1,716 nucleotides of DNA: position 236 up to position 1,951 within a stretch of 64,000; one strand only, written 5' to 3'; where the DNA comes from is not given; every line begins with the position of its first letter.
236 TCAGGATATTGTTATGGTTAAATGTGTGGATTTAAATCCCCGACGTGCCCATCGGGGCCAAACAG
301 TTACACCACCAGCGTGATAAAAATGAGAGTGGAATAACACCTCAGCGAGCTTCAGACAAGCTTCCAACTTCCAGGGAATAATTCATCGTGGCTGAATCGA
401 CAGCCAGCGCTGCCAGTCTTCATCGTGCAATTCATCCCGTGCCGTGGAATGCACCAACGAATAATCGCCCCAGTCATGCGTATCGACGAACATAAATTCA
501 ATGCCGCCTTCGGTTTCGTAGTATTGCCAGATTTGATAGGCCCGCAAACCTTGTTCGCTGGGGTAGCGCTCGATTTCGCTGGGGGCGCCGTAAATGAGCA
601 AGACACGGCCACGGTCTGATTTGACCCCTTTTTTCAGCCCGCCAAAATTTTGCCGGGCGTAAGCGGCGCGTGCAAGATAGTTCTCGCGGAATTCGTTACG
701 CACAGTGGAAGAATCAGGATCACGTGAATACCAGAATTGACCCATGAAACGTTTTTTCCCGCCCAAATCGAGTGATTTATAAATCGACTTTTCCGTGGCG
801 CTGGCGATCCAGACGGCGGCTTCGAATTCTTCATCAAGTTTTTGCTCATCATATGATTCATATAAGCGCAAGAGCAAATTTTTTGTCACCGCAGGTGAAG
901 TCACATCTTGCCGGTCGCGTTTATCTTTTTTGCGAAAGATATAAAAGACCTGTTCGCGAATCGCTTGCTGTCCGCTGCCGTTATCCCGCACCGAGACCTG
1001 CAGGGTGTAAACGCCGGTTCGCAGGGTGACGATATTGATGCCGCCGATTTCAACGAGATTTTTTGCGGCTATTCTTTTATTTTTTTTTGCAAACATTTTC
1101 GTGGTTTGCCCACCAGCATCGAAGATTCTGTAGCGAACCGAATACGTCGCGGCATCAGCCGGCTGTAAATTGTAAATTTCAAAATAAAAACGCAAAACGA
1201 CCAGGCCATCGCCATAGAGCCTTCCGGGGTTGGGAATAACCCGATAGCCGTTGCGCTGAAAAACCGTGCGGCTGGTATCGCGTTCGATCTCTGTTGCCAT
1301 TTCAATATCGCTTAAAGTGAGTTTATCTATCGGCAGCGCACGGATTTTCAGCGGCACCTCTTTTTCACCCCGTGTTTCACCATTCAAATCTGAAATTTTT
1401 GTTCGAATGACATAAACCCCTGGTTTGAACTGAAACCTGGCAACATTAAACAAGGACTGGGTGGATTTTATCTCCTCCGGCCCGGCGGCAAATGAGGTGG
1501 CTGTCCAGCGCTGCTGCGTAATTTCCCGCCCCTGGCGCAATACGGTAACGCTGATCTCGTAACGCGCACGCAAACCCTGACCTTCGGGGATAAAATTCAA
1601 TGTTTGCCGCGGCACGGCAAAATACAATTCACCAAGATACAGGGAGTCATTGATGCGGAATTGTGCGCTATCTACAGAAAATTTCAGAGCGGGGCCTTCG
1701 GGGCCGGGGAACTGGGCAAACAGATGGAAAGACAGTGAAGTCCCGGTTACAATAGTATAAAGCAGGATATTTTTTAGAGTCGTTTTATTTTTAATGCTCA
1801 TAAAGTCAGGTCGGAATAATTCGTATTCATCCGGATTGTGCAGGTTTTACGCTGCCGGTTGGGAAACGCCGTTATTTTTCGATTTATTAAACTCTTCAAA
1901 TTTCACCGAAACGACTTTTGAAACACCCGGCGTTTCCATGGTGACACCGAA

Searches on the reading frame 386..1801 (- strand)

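Call 39: search_protein_families(library=pfam, alignment_id=A4, max_evalue=0.00001)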
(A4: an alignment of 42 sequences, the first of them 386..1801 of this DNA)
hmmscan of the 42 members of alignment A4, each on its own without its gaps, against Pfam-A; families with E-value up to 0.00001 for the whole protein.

A. member 1, window:386-1801:- (472 aa): 1 family
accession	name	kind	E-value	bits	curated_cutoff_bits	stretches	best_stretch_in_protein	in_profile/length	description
PF20094.4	GWxTD_dom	-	6.7e-12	45.9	26.9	1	326-459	34-163/172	GWxTD domain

B. families by the number of members that match (of 42 scanned): 56 families (the first 25 are shown)
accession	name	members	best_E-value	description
PF02463.25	SMC_N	2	1.2e-59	RecF/RecN/SMC N terminal domain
PF04464.20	Glyphos_transf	2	1.3e-17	CDP-Glycerol:Poly(glycerophosphate) glycerophosphotransferase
PF01053.26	Cys_Met_Meta_PP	1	1.9e-149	Cys/Met metabolism PLP-dependent enzyme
PF02684.21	LpxB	1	2e-98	Lipid-A-disaccharide synthetase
PF02606.20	LpxK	1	3.4e-91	Tetraacyldisaccharide-1-P 4'-kinase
PF05684.17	DUF819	1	1e-90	Protein of unknown function (DUF819)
PF00291.31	PALP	1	2.6e-83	Pyridoxal-phosphate dependent enzyme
PF19313.5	DUF5916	1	7.3e-70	Domain of unknown function (DUF5916)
PF08367.16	M16C_assoc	1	2.2e-66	Peptidase M16C associated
PF22516.1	PreP_C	1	5.5e-59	PreP C-terminal domain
PF03279.18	Lip_A_acyltrans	1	3.7e-56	Bacterial lipid A biosynthesis acyltransferase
PF01712.25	dNK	1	7.8e-49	Deoxynucleoside kinase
PF00580.27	UvrD-helicase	1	2.9e-44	UvrD/REP helicase N-terminal domain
PF00664.28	ABC_membrane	1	1.6e-43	ABC transporter transmembrane region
PF04186.18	FxsA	1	9.6e-39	FxsA cytoplasmic membrane protein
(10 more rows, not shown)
